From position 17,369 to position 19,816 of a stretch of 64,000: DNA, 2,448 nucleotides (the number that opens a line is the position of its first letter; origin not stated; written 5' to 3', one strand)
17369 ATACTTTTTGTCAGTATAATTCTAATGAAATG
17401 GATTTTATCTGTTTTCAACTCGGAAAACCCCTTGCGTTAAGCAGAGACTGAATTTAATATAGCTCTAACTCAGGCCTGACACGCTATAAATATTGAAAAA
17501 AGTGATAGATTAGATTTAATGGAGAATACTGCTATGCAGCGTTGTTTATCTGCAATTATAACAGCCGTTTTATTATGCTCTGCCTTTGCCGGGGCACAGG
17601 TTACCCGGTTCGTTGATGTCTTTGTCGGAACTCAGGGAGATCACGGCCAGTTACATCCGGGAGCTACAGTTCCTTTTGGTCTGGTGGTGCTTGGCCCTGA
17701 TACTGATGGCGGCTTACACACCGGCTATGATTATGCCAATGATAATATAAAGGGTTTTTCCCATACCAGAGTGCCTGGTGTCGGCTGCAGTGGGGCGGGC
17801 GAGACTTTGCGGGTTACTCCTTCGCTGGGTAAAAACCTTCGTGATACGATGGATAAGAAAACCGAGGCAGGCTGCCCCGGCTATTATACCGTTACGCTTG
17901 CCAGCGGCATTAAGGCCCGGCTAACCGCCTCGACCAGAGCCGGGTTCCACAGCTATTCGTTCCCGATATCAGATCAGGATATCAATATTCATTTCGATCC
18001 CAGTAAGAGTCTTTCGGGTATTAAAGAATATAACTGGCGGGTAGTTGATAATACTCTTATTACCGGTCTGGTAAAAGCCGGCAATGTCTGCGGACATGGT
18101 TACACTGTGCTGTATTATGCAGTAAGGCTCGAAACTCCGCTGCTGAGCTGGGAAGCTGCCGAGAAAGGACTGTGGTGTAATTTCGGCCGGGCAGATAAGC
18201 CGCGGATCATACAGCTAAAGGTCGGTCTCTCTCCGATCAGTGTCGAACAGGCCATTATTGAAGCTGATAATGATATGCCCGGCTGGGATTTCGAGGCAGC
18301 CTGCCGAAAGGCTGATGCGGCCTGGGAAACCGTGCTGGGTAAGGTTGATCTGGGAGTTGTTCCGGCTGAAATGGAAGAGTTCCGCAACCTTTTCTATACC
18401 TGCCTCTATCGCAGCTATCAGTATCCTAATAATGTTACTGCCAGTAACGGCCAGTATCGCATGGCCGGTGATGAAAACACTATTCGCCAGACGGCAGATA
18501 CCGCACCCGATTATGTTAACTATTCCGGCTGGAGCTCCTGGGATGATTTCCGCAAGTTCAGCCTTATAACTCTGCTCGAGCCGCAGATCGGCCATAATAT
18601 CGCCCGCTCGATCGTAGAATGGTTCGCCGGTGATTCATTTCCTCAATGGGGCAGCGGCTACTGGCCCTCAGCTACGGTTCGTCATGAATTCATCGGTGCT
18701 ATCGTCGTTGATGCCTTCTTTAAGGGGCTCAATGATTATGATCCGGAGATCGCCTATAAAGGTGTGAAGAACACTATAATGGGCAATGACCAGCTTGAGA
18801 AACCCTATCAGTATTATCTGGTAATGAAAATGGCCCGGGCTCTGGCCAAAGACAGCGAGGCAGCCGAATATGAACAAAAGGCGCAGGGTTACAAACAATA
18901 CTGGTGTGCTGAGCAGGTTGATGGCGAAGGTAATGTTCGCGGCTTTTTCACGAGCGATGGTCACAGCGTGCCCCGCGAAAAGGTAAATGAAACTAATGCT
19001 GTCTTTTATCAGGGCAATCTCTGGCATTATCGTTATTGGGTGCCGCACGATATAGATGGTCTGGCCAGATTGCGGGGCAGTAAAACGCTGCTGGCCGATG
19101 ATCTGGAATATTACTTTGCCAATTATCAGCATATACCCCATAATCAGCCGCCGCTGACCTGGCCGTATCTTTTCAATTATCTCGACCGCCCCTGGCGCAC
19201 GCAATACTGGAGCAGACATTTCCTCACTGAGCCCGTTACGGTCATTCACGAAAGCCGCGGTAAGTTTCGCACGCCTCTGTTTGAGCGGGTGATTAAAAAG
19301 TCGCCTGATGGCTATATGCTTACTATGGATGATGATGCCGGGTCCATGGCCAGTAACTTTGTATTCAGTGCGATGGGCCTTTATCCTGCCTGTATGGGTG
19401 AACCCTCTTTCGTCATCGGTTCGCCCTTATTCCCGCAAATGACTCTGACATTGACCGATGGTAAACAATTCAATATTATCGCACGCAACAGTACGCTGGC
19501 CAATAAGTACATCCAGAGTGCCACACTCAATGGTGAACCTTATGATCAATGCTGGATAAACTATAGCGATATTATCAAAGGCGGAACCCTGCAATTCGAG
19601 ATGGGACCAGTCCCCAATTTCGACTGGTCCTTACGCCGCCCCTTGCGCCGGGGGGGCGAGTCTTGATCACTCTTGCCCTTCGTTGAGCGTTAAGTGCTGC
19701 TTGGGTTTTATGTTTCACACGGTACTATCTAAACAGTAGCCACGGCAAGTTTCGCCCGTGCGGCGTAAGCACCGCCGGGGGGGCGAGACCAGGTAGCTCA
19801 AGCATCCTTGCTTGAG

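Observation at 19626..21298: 1.66-kb gene-free foldback made of nested repeat modules between two convergent genes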

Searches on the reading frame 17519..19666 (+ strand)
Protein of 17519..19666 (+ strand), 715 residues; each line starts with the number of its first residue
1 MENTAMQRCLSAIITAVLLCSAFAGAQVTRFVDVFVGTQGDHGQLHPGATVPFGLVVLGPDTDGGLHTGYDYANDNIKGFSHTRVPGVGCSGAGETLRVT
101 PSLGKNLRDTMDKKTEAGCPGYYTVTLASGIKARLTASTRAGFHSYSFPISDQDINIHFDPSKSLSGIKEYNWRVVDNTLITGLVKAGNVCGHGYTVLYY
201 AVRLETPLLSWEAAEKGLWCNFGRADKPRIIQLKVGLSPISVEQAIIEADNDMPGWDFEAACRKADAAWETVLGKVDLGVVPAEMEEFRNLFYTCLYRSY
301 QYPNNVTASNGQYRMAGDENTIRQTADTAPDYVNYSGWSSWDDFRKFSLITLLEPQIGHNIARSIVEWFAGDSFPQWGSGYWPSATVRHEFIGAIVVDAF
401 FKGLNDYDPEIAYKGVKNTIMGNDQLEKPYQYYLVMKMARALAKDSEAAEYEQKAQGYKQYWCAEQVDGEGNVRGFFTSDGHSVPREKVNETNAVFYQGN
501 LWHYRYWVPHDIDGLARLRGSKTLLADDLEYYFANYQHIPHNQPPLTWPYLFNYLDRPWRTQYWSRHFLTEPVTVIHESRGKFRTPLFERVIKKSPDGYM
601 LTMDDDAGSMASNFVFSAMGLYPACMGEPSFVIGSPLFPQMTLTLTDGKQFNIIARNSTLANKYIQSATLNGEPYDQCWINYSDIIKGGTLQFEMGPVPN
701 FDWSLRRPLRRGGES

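Call 13: search_protein_families(library=pfam, proteins=[window:17519-19666:+])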
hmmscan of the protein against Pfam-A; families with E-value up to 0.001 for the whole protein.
window:17519-19666:+ (715 aa): 2 families
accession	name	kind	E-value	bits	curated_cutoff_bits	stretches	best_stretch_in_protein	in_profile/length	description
PF07971.18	Glyco_hydro_92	-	2.3e-87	294.4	24.6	3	593-697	362-464/464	Glycosyl hydrolase family 92 catalytic domain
PF17678.7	Glyco_hydro_92N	-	5.1e-41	141.5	34.5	1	31-237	1-235/236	Glycosyl hydrolase family 92 N-terminal domain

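Call 14: find_encoding_contigs(protein=window:17519-19666:+, flank=10000, max_places=10)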
Protein window:17519-19666:+ (715 aa): no gene with exactly this product is on record in the collection.

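Call 16: find_homologous_proteins(query=window:17519-19666:+, max_evalue=1e-50)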
Query window:17519-19666:+ (715 aa): 95 proteins with E <= 1e-50 among 7452 candidates.
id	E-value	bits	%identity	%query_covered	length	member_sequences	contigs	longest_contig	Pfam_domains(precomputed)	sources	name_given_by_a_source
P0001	0.0e+0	1700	100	99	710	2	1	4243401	PF17678.8,PF07971.19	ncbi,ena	-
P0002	0.0e+0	1154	69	97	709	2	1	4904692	PF17678.8,PF07971.19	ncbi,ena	-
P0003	0.0e+0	1149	68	97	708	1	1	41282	PF17678.8,PF07971.19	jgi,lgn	jgi:putative alpha-1,2-mannosidase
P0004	0.0e+0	1148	69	97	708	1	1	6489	PF17678.8,PF07971.19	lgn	-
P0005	0.0e+0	1147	68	97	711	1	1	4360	PF17678.8,PF07971.19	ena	-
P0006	0.0e+0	1142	68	97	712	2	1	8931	PF17678.8,PF07971.19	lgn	-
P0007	0.0e+0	1140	67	98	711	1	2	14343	PF17678.8,PF07971.19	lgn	-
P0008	0.0e+0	1128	68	95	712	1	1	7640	PF17678.8,PF07971.19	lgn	-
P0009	0.0e+0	1125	66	98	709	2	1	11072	PF17678.8,PF07971.19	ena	-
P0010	0.0e+0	1123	66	98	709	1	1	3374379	PF17678.8,PF07971.19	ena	-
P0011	0.0e+0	1106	66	95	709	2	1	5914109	PF17678.8,PF07971.19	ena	-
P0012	0.0e+0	1102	65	98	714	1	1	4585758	PF17678.8,PF07971.19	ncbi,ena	-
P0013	0.0e+0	1100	67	97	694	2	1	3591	PF17678.8,PF07971.19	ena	-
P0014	0.0e+0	1083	65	98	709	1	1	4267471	PF17678.8,PF07971.19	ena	-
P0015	0.0e+0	1081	65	97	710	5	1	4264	PF17678.8,PF07971.19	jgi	jgi:putative alpha-1,2-mannosidase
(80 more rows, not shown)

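Call 17: find_encoding_contigs(protein=P0001, flank=10000, max_places=4)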
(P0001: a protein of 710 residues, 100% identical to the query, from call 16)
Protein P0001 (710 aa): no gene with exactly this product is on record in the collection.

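Call 18: find_encoding_contigs(protein=P0002, flank=10000, max_places=4)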
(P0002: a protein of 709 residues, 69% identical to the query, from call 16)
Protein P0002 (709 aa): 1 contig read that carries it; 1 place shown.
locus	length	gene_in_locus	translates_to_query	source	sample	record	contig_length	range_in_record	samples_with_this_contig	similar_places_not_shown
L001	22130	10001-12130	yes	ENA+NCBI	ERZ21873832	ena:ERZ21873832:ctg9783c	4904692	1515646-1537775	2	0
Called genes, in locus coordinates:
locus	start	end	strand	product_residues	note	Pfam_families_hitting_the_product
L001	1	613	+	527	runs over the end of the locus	PF12072:RNase_Y_N, PF00013:KH_1, PF01966:HD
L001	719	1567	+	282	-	PF13277:YmdB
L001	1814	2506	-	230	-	-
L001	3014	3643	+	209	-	-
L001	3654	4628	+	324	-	-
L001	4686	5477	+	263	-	-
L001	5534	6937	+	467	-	PF13742:tRNA_anti_2, PF01336:tRNA_anti-codon, PF02601:Exonuc_VII_L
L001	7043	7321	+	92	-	PF02609:Exonuc_VII_S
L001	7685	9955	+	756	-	PF17678:Glyco_hydro_92N, PF07971:Glyco_hydro_92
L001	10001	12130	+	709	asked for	PF17678:Glyco_hydro_92N, PF07971:Glyco_hydro_92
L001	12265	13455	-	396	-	PF19293:CdaA_N, PF02457:DAC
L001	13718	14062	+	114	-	-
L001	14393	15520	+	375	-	PF00155:Aminotran_1_2 (faint), PF01041:DegT_DnrJ_EryC1, PF01212:Beta_elim_lyase (faint)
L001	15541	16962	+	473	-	-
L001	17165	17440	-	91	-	-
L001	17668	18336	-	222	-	-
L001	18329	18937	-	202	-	PF07638:Sigma70_ECF (weak), PF04542:Sigma70_r2, PF08281:Sigma70_r4_2, PF04545:Sigma70_r4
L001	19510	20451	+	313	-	PF07963:N_methyl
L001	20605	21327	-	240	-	PF04256:DUF434, PF18481:DUF5616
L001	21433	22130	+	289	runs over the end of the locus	PF00753:Lactamase_B (weak), PF12706:Lactamase_B_2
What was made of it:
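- Tried and rejected: The 69%-identical GH92 homologue (L001) is not syntenic (call 18).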

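Call 74: search_protein_families(library=pfam, proteins=[L313:11765-12391:-], max_evalue=0.01)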
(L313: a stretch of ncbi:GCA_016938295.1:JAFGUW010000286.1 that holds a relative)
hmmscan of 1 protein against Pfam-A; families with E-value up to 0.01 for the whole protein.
L313:11765-12391:- (208 aa): 1 family
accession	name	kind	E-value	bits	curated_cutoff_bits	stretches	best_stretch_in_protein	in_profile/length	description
PF13361.12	UvrD_C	-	0.0036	17.2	25.6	1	2-44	307-349/350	UvrD-like helicase C-terminal domain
